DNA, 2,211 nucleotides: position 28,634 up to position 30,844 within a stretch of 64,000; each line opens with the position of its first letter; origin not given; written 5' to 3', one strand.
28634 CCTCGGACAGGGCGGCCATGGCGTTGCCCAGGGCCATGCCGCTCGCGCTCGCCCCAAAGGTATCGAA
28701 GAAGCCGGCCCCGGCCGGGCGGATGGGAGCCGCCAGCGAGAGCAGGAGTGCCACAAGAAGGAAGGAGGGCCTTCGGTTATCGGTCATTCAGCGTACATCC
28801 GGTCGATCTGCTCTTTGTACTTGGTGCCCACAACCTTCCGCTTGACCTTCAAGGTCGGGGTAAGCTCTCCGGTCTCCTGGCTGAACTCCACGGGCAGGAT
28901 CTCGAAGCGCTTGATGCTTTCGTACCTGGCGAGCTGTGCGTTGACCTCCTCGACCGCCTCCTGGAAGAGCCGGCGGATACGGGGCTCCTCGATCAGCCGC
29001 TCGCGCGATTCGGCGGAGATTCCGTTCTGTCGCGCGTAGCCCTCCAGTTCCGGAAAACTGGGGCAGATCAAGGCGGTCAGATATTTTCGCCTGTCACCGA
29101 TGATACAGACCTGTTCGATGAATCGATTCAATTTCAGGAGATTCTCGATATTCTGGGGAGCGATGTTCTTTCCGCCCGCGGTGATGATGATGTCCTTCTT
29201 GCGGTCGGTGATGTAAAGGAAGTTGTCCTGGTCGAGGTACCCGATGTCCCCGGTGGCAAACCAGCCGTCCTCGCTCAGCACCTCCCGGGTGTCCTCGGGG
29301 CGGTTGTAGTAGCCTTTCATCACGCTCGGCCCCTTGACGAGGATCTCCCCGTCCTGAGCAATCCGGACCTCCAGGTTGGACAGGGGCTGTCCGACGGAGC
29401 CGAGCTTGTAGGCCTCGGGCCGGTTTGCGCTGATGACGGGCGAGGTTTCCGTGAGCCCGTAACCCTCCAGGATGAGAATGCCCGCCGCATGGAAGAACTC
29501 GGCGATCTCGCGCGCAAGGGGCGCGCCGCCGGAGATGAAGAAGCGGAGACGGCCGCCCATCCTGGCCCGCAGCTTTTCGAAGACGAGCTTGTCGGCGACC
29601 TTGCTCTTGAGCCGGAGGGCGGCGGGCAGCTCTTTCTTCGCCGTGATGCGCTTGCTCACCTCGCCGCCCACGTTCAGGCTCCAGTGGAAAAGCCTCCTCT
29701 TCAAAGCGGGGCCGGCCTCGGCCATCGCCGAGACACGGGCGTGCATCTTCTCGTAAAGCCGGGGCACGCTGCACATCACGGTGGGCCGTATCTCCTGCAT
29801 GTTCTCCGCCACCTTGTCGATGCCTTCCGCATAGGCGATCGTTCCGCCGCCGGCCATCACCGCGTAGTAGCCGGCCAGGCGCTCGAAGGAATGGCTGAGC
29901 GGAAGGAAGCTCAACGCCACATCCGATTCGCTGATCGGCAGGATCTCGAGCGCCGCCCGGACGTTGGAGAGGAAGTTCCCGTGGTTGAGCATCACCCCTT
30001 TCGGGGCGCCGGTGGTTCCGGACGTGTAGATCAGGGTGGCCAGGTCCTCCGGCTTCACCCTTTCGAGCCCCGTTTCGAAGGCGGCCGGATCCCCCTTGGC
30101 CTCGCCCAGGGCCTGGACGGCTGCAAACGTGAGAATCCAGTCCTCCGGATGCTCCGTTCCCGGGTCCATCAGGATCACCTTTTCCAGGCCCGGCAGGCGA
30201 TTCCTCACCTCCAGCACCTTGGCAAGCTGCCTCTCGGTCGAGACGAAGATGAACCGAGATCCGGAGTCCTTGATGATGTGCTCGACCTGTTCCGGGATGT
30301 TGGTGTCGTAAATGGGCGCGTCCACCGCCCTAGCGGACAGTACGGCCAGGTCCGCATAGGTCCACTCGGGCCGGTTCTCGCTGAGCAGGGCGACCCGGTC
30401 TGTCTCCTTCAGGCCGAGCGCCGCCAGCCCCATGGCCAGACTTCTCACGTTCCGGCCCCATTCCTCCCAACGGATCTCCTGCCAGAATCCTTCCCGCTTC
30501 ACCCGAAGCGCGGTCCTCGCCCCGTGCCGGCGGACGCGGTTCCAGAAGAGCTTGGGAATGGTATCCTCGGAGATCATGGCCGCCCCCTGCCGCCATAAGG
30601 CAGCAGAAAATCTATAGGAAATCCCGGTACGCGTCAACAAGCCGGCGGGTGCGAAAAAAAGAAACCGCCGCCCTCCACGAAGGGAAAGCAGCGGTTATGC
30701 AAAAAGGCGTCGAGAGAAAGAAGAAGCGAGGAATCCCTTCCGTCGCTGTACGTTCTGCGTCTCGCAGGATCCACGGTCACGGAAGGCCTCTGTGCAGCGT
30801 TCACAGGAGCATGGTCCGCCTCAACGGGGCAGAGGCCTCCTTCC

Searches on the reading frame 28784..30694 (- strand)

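Call 10: search_protein_families(library=pfam, proteins=[window:28784-30694:-], max_evalue=0.0001)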
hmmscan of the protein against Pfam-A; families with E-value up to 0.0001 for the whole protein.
window:28784-30694:- (636 aa): 2 families
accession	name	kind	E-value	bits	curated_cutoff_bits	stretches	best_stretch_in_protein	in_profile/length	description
PF00501.34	AMP-binding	-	1.2e-83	281.5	29.9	1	50-463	1-384/384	AMP-binding enzyme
PF23562.2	AMP-binding_C_3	-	2.5e-14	54.2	20.8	1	501-635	2-121/124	AMP-binding enzyme C-terminal domain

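Call 59: search_protein_families(library=ncbifam, proteins=[window:28784-30694:-], max_evalue=0.00001)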
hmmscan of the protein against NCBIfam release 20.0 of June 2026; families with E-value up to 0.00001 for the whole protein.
window:28784-30694:- (636 aa): 103 families (the best 25 are shown)
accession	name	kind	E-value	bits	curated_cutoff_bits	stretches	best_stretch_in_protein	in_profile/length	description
NF038343.1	ligase_FadD11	exception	2.7e-130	435.5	950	1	62-636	17-583/585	fatty acid--CoA ligase FadD11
NF004837.0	PRK06187.1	subfamily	1.9e-89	300.3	476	2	43-323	7-280/531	long-chain-fatty-acid--CoA ligase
NF005801.1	PRK07656.1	equivalog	8.5e-67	225.9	657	2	45-319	2-269/500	FadD3 family acyl-CoA ligase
NF004114.0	PRK05605.1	equivalog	1.5e-66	225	766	2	383-536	340-505/575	long-chain-fatty-acid--CoA ligase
NF005702.0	PRK07514.1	subfamily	4e-61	206.9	558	2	374-533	263-433/506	malonyl-CoA synthase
TIGR01923.1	menE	equivalog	9.7e-60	202.6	330.15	2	382-534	225-382/442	o-succinylbenzoate--CoA ligase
NF002966.0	PRK03640.1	equivalog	2.1e-57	194.8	556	2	370-535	243-417/483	o-succinylbenzoate--CoA ligase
NF041592.1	carboxyl_red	equivalog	2.1e-54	184.6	1300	1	70-636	74-621/1160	carboxylic acid reductase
NF006181.0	PRK08314.1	subfamily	3.7e-54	183.9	705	2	375-538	313-490/563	long-chain-fatty-acid--CoA ligase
NF009233.0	PRK12583.1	subfamily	8.5e-53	179.6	832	2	39-308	13-296/558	fatty acid CoA ligase family protein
NF006182.0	PRK08316.1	subfamily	4e-52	177.4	663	2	41-310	8-267/523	fatty acyl-CoA synthetase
NF006523.0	PRK08974.1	equivalog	4.2e-51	173.7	884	2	382-535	326-489/561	long-chain-fatty-acid--CoA ligase FadD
NF005714.0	PRK07529.1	subfamily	7.3e-51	173.3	632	2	383-533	340-508/640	acyl-CoA synthetase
NF009232.0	PRK12582.1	subfamily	3.1e-50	171.1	777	2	374-636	339-615/624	acyl-CoA synthetase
NF005307.0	PRK06839.1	equivalog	1.3e-49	169.2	748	2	382-535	265-428/496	o-succinylbenzoate--CoA ligase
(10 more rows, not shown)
